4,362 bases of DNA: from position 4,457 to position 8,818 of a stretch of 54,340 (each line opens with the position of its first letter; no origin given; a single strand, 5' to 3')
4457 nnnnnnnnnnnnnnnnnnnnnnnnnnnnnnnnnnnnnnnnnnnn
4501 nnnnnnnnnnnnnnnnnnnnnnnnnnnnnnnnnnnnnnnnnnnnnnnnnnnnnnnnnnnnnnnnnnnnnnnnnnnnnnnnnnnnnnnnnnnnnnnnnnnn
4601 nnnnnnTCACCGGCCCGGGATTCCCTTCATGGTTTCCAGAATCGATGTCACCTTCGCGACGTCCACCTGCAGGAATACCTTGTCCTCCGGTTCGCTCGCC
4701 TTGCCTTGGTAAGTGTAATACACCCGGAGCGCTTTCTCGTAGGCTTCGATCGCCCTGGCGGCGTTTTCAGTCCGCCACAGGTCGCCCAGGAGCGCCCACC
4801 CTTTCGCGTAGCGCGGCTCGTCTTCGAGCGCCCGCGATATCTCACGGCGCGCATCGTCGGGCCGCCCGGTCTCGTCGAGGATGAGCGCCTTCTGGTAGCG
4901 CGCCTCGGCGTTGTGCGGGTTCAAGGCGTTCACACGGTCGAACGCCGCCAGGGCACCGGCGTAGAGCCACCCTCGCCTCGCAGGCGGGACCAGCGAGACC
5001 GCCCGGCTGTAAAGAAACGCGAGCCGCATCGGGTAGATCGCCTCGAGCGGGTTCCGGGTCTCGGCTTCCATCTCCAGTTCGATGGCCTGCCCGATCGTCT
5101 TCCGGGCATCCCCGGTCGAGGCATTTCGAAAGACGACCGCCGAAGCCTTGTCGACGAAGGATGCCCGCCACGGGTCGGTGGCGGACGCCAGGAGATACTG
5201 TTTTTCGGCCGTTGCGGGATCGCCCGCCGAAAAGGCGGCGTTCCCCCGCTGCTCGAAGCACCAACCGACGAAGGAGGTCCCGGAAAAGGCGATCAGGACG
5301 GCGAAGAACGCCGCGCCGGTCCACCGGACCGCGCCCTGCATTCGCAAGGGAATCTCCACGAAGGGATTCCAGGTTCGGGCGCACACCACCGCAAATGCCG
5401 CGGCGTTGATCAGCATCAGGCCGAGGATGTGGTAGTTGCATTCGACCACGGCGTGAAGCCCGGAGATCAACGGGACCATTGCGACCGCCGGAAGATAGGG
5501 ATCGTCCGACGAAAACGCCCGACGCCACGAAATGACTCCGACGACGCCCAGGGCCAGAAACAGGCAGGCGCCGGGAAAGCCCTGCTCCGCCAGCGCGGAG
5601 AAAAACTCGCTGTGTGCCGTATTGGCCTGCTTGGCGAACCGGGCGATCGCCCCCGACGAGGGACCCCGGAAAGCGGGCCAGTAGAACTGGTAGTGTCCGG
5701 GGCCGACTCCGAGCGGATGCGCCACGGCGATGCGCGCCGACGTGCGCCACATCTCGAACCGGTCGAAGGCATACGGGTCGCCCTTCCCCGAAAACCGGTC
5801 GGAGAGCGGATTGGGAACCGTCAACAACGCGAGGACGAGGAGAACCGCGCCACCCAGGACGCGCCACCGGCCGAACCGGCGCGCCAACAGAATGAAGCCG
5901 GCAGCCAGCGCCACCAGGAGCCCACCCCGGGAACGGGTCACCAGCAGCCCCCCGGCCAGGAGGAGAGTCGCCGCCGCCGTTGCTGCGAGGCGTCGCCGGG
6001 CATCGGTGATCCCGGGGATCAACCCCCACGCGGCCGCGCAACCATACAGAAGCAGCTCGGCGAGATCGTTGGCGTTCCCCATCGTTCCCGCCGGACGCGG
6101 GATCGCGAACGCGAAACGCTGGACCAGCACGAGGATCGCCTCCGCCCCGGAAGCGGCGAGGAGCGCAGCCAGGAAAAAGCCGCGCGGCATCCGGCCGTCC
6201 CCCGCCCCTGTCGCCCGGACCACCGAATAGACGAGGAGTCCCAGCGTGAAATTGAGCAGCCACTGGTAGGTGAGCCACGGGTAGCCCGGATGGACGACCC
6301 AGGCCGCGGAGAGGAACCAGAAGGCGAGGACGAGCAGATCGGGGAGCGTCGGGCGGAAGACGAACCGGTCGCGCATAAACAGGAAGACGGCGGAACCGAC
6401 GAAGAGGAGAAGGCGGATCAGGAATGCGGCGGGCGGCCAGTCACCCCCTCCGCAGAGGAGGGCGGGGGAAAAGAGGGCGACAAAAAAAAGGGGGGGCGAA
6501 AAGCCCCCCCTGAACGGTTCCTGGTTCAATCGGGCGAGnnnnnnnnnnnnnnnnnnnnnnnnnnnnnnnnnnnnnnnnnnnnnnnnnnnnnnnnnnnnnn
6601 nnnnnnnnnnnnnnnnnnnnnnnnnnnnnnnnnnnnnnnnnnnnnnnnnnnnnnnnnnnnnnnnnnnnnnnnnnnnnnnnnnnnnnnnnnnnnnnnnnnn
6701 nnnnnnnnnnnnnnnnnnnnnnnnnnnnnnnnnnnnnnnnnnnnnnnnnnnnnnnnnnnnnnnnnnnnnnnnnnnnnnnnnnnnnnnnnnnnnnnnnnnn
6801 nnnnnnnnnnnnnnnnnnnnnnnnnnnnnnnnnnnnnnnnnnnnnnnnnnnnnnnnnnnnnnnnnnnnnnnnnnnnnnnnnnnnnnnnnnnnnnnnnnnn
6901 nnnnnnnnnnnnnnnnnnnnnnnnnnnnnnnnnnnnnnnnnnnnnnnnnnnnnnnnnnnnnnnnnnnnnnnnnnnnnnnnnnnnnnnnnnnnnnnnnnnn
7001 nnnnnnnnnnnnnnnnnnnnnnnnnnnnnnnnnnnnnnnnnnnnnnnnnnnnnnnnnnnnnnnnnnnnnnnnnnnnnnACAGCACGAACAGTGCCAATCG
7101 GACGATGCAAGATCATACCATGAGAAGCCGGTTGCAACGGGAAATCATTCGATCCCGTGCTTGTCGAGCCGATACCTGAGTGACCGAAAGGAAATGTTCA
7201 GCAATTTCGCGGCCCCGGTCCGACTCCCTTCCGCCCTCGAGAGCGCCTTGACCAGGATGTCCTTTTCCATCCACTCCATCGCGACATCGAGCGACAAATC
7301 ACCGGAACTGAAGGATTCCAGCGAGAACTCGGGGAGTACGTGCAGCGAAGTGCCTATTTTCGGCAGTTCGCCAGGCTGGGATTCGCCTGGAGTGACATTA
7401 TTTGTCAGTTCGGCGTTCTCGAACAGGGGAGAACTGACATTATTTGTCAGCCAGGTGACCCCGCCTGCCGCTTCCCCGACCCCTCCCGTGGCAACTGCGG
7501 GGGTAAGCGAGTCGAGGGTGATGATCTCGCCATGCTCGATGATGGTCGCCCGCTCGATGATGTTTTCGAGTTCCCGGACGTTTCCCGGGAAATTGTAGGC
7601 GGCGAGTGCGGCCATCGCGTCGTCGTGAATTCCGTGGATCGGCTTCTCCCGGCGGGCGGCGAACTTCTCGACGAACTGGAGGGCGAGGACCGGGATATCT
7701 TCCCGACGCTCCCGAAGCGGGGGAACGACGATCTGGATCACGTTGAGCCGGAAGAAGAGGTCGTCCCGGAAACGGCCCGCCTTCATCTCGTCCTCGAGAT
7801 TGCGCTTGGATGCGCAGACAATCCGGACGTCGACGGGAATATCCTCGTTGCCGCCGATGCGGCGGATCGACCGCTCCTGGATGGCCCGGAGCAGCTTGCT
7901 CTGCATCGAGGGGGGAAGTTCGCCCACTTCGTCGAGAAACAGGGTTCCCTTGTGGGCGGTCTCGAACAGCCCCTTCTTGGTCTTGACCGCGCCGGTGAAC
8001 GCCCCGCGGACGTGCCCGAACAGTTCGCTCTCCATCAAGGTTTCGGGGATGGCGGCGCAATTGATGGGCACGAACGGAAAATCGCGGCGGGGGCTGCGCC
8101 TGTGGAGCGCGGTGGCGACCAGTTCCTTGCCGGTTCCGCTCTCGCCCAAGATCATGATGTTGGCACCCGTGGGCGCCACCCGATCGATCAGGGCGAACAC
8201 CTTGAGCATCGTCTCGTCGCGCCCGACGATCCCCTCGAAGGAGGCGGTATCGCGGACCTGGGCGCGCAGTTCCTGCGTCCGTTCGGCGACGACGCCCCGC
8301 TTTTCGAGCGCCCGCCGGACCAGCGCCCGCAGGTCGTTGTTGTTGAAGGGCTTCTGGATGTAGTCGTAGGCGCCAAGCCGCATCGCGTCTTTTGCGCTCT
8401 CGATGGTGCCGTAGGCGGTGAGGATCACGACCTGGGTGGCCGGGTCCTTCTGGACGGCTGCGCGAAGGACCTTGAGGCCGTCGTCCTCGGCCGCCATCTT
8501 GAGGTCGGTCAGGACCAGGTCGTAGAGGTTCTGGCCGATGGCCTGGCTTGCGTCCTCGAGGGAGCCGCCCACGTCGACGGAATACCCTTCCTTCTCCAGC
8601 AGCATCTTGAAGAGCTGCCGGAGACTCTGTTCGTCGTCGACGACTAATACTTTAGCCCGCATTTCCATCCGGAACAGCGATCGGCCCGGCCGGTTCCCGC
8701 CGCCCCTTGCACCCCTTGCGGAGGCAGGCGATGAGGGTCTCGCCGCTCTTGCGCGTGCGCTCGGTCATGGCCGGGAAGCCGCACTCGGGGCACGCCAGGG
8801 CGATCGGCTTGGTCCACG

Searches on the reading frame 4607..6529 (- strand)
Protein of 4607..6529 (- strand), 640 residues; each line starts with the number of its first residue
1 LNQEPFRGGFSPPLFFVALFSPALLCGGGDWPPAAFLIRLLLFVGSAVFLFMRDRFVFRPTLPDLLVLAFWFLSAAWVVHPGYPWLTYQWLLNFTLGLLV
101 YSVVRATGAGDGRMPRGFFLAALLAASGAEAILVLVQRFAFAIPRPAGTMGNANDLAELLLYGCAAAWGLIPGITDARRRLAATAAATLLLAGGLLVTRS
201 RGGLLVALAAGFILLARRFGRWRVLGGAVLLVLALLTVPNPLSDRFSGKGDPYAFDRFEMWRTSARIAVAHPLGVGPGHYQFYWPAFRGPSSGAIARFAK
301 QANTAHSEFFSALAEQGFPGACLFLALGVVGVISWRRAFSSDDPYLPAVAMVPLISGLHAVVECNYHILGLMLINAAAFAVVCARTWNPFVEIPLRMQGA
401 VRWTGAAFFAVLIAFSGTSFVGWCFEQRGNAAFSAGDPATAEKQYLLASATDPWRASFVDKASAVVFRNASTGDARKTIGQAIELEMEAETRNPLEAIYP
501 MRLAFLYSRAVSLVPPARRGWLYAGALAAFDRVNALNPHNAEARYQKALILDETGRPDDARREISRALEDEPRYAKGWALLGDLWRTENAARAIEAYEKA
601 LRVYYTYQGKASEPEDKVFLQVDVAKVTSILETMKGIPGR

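Call 21: search_protein_families(library=pfam, proteins=[window:4607-6529:-], max_evalue=0.00001)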
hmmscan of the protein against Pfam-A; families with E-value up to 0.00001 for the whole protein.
window:4607-6529:- (640 aa): 6 families
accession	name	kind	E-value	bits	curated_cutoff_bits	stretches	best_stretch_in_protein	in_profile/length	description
PF04932.20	Wzy_C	-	2.3e-16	60.3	31.7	1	187-325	2-149/149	O-Antigen ligase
PF14559.12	TPR_19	-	3.8e-09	37.2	25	1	523-583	7-67/68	Tetratricopeptide repeat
PF07719.23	TPR_2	-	2.2e-07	30.9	27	0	541-573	1-33/34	Tetratricopeptide repeat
PF13428.12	TPR_14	-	6.3e-07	29.9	23.5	0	542-584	2-44/44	Tetratricopeptide repeat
PF13432.12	TPR_16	-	8.5e-07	29.8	32.7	0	545-602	1-59/65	Tetratricopeptide repeat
PF13431.12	TPR_17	-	1.5e-06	28.5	24.4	0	530-561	2-33/34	Tetratricopeptide repeat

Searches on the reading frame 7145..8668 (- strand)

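Call 21: search_protein_families(library=pfam, proteins=[window:7145-8668:-], max_evalue=0.00001)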
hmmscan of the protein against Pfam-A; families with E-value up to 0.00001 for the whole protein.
window:7145-8668:- (507 aa): 8 families
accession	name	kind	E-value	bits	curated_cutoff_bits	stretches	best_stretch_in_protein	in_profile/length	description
PF00158.32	Sigma54_activat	-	2.1e-70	236.2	20.2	1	147-313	1-167/168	Sigma-54 interaction domain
PF00072.30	Response_reg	-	3.2e-26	92.1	30.2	1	7-117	1-110/111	Response regulator receiver domain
PF25601.1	AAA_lid_14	-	4.6e-26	90.9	27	1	319-395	1-77/87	AAA+ ATPase lid domain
PF14532.12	Sigma54_activ_2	-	6.6e-21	75.4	25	1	148-318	1-138/138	Sigma-54 interaction domain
PF02954.25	HTH_8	-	2.1e-10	40.6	22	1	466-503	4-41/42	Bacterial regulatory protein, Fis family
PF07728.20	AAA_5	-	4.9e-08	33.5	22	1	170-287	1-121/139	AAA domain (dynein-related subfamily)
PF13191.12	AAA_16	-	1.2e-06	29.6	32.6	1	148-267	3-124/167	AAA ATPase domain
PF01078.27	Mg_chelatase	-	2.1e-06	27.7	20.3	0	226-286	93-155/207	Magnesium chelatase, subunit ChlI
